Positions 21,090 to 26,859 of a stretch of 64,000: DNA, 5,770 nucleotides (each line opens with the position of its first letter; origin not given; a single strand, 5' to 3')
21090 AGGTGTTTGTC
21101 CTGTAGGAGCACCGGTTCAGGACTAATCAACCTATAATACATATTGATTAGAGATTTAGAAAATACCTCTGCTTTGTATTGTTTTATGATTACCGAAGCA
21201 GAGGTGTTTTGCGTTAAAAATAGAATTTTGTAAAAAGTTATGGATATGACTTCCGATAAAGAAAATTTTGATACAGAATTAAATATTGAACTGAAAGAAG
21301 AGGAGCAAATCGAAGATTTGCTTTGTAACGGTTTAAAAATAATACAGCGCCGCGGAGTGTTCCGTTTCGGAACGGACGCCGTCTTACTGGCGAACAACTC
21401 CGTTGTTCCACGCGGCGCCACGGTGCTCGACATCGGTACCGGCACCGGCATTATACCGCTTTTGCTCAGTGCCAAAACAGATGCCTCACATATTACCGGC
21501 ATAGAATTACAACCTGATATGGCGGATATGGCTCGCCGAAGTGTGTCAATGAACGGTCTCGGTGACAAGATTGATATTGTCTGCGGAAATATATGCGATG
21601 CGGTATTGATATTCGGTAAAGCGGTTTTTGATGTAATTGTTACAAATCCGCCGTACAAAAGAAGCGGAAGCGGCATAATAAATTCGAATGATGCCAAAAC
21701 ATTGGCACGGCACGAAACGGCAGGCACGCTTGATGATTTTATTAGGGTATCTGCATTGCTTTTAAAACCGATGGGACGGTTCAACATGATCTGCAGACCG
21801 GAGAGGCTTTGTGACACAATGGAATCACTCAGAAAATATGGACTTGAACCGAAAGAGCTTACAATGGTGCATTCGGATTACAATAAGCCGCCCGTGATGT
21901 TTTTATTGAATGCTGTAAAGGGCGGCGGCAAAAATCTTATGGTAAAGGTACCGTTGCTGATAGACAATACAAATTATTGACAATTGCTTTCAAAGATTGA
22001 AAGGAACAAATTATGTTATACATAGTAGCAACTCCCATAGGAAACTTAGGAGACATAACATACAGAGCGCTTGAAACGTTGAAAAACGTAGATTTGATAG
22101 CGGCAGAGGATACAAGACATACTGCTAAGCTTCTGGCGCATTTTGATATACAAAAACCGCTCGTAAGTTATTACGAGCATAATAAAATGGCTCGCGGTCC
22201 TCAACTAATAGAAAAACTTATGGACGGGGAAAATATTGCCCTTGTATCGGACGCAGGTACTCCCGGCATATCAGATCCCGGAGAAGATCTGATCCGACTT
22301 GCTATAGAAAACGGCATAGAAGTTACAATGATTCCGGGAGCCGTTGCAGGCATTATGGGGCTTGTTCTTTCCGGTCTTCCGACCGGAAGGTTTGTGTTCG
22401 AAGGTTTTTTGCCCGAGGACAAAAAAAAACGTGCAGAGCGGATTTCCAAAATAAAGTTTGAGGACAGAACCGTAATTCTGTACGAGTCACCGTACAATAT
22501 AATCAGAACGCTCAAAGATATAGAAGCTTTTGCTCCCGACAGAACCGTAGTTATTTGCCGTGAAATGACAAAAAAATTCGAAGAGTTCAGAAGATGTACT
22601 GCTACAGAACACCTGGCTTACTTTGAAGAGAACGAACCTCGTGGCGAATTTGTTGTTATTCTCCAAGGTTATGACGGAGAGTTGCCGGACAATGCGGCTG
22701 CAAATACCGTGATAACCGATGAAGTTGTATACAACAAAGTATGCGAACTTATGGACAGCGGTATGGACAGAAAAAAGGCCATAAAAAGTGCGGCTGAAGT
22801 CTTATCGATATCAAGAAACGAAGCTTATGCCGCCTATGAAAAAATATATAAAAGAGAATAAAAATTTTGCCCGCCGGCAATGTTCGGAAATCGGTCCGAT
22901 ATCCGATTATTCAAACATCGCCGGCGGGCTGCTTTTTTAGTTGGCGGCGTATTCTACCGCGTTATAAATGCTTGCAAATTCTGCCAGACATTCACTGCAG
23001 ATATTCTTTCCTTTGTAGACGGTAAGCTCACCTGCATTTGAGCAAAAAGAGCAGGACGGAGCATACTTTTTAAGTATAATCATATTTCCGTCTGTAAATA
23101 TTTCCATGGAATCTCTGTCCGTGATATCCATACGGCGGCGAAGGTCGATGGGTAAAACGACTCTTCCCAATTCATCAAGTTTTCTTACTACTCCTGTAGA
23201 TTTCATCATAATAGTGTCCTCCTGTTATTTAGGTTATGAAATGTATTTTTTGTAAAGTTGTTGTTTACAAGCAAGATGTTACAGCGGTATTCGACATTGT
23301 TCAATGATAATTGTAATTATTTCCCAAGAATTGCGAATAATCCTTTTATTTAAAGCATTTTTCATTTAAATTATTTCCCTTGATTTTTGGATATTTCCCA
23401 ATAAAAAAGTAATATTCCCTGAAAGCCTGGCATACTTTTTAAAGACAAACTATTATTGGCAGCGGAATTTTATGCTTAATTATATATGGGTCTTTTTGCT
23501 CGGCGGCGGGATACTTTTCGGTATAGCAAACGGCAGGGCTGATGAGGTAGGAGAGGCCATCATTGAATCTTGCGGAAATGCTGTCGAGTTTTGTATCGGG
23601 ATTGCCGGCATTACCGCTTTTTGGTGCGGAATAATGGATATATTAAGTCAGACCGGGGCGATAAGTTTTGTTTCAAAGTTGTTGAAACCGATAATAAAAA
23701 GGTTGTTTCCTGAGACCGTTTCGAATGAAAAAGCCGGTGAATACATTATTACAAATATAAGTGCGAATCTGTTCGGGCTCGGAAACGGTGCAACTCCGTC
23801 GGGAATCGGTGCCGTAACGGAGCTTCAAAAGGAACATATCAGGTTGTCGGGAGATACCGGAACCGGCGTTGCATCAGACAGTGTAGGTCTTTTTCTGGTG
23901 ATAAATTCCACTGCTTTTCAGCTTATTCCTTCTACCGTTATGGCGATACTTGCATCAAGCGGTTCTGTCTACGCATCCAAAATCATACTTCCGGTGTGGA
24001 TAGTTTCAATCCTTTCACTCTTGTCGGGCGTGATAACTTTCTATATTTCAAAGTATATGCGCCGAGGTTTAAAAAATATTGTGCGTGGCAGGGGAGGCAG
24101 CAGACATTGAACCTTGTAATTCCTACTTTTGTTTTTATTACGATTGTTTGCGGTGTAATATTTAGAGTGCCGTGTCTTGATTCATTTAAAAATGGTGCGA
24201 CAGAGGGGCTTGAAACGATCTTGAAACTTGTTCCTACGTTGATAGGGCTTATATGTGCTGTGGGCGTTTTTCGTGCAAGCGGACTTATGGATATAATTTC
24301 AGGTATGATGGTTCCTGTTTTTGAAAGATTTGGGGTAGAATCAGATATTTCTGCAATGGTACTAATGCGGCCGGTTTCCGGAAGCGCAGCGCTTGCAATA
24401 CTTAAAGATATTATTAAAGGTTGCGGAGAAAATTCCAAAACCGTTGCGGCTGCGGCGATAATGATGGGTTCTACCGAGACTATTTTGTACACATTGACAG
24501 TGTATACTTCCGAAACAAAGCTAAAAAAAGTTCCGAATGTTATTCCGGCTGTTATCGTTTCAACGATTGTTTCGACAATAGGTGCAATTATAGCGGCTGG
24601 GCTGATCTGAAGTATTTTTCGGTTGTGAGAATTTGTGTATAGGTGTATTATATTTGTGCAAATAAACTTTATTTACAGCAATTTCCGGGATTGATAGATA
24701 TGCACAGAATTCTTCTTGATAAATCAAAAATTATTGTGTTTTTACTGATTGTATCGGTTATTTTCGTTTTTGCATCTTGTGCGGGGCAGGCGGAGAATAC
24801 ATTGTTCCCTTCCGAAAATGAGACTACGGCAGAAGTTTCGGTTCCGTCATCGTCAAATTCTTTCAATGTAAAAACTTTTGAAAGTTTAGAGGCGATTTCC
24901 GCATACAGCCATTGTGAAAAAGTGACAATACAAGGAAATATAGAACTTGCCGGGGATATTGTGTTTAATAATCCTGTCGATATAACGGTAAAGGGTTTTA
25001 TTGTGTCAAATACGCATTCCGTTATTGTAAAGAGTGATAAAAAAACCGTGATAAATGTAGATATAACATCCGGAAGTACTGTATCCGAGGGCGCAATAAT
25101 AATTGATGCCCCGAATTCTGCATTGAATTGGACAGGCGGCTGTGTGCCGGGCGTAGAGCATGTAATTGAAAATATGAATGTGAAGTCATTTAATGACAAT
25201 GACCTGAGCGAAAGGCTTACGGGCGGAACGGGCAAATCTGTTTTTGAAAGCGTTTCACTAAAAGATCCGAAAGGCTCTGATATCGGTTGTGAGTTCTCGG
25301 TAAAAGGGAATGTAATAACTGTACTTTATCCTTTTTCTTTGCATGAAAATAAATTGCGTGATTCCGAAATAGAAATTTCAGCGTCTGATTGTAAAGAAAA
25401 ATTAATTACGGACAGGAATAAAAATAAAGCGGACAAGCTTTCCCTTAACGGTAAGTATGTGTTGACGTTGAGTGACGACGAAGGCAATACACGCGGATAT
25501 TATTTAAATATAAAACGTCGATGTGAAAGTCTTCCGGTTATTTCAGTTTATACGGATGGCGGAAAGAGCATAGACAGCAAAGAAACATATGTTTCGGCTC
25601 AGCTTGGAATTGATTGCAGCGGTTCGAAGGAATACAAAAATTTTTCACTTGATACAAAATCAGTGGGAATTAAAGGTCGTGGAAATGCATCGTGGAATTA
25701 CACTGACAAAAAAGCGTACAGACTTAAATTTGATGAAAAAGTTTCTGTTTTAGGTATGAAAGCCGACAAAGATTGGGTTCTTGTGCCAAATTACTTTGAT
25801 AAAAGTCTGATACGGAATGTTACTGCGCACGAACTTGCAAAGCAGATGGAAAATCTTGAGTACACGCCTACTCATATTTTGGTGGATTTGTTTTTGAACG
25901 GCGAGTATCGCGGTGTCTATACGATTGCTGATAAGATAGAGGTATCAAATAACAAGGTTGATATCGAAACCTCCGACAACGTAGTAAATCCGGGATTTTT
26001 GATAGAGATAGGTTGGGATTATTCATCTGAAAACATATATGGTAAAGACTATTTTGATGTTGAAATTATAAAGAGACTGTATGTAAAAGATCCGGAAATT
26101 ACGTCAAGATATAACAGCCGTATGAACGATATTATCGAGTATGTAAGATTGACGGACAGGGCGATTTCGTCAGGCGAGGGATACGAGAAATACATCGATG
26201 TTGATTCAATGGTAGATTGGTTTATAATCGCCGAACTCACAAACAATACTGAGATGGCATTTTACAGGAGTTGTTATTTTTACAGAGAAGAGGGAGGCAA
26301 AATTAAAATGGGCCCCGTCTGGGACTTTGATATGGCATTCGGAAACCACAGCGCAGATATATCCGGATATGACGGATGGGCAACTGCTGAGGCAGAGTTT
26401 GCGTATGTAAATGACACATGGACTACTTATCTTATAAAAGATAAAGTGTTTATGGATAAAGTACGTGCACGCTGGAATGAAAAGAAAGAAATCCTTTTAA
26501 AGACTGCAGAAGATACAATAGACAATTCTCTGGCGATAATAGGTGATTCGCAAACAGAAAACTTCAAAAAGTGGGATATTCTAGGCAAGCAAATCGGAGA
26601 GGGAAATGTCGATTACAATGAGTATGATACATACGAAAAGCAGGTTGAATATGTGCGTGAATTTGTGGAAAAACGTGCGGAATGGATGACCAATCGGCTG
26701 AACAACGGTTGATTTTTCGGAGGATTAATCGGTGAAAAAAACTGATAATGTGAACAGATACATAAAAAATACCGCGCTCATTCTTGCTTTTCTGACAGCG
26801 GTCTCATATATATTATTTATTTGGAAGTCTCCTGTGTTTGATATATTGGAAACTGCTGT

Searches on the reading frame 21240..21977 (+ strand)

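Call 38: search_protein_families(library=pfam, proteins=[window:21240-21977:+], max_evalue=0.0001)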
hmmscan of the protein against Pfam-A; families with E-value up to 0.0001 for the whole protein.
window:21240-21977:+ (246 aa): 9 families
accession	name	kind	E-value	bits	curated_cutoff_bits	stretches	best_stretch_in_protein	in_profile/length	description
PF05175.20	MTS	-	3.7e-10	40.1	23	1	47-142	20-111/170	Methyltransferase small domain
PF13649.12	Methyltransf_25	-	5.4e-10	40.3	27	1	62-135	1-70/97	Methyltransferase domain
PF08241.18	Methyltransf_11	-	1.3e-07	32.6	21.2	1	63-135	1-66/95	Methyltransferase domain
PF07669.17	Eco57I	-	5.8e-07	30.2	25.3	1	126-207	71-159/171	Eco57I restriction-modification methylase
PF06325.19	PrmA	-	8e-07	29.3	22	1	48-136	151-233/296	Ribosomal protein L11 methyltransferase (PrmA)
PF12847.13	Methyltransf_18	-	1.5e-06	28.7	27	1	51-120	7-76/151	Methyltransferase domain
PF13847.12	Methyltransf_31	-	4.9e-06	26.7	27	1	59-182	4-108/145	Methyltransferase domain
PF05971.18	Methyltransf_10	-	1.9e-05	24.6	23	1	48-153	92-201/299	RNA methyltransferase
PF01170.24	UPF0020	-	3.2e-05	24.2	22.3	1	81-142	75-134/197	RMKL-like, methyltransferase domain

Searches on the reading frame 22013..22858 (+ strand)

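Call 38: search_protein_families(library=pfam, proteins=[window:22013-22858:+], max_evalue=0.0001)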
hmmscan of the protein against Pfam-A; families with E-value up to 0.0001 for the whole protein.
window:22013-22858:+ (282 aa): 1 family
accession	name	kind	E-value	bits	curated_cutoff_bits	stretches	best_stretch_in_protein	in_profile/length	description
PF00590.25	TP_methylase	-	5.3e-29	102.1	27.8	1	1-199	1-210/212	Tetrapyrrole (Corrin/Porphyrin) Methylases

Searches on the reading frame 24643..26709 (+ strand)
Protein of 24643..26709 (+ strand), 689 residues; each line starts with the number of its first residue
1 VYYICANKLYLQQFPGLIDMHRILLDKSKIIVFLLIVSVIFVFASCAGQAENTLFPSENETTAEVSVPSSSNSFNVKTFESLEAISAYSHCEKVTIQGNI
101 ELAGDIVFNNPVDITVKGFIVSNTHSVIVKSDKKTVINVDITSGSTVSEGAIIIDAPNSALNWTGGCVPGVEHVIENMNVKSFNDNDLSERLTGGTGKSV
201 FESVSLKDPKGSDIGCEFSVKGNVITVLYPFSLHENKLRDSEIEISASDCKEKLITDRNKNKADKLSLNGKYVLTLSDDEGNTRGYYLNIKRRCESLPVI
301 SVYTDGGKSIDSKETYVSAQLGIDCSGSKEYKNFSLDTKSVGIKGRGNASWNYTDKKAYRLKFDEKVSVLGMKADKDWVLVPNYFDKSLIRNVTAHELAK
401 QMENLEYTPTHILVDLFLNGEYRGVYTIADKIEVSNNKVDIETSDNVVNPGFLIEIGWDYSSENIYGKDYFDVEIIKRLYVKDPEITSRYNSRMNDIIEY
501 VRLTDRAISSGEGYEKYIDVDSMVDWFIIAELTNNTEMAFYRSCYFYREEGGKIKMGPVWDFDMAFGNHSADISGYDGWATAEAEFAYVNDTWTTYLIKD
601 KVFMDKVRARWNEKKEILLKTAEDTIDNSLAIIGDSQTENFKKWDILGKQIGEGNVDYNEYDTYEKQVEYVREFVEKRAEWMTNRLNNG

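Call 38: search_protein_families(library=pfam, proteins=[window:24643-26709:+], max_evalue=0.0001)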
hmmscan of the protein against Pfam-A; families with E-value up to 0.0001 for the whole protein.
window:24643-26709:+ (689 aa): 1 family
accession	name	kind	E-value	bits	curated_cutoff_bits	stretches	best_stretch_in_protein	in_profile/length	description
PF08757.17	CotH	-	2.4e-47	162.5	23.8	1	343-682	1-322/322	CotH kinase protein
